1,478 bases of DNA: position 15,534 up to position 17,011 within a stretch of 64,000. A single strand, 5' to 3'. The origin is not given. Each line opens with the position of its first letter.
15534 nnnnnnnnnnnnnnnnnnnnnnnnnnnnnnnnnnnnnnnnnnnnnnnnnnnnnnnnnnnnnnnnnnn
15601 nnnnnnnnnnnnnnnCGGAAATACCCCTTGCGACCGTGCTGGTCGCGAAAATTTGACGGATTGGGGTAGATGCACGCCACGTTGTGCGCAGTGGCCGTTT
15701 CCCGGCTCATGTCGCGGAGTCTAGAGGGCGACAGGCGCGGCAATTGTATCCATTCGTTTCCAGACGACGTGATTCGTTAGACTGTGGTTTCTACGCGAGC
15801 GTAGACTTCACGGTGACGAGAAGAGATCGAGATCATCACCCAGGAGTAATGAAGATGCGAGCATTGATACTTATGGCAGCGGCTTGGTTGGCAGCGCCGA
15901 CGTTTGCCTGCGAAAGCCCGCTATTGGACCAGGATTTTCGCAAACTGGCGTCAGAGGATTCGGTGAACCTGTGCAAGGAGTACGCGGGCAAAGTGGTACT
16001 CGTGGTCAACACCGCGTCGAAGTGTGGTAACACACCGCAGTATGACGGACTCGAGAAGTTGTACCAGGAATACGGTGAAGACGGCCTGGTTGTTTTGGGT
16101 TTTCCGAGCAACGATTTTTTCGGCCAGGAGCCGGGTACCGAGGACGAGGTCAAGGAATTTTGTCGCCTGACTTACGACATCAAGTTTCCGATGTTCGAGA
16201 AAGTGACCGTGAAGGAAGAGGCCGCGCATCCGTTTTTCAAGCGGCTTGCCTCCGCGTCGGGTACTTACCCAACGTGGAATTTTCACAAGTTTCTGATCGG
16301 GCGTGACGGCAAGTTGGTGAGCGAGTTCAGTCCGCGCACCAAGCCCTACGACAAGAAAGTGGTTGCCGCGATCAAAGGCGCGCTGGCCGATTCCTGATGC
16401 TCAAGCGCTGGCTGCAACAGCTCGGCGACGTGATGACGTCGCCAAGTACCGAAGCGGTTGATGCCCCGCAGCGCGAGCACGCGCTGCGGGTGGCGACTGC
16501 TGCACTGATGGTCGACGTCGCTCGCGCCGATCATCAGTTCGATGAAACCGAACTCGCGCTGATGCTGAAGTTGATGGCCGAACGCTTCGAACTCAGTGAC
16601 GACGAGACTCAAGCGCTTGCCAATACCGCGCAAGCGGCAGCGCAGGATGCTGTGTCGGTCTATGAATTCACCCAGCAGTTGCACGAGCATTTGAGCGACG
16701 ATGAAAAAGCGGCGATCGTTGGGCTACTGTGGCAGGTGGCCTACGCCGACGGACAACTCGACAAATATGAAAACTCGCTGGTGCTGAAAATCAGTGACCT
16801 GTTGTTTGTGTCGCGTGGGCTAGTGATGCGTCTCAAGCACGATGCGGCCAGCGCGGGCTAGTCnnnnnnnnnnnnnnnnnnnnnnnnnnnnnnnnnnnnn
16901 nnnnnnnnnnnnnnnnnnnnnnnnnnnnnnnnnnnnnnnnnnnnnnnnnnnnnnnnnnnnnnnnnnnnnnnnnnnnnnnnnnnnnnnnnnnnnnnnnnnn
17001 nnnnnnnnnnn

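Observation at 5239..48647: Six secreted proteins with unrelated passenger domains share one TSP3 + dockerin-like calcium module, suggesting a docking or surface-display system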

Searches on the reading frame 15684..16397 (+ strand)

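Call 9: search_protein_families(library=pfam, proteins=[window:15684-16397:+], max_evalue=0.001)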
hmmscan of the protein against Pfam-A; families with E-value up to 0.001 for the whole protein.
window:15684-16397:+ (237 aa): 1 family
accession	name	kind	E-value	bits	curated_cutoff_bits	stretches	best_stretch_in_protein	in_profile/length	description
PF00255.25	GSHPx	-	1.6e-31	108.5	27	1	94-188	14-107/108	Glutathione peroxidase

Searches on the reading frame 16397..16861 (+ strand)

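Call 9: search_protein_families(library=pfam, proteins=[window:16397-16861:+], max_evalue=0.001)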
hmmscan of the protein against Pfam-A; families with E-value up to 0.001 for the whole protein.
window:16397-16861:+ (154 aa): 1 family
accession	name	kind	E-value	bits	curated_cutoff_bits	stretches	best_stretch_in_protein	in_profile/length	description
PF05099.18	TerB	-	5.7e-31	107.7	24.4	1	32-142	2-112/118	Tellurite resistance protein TerB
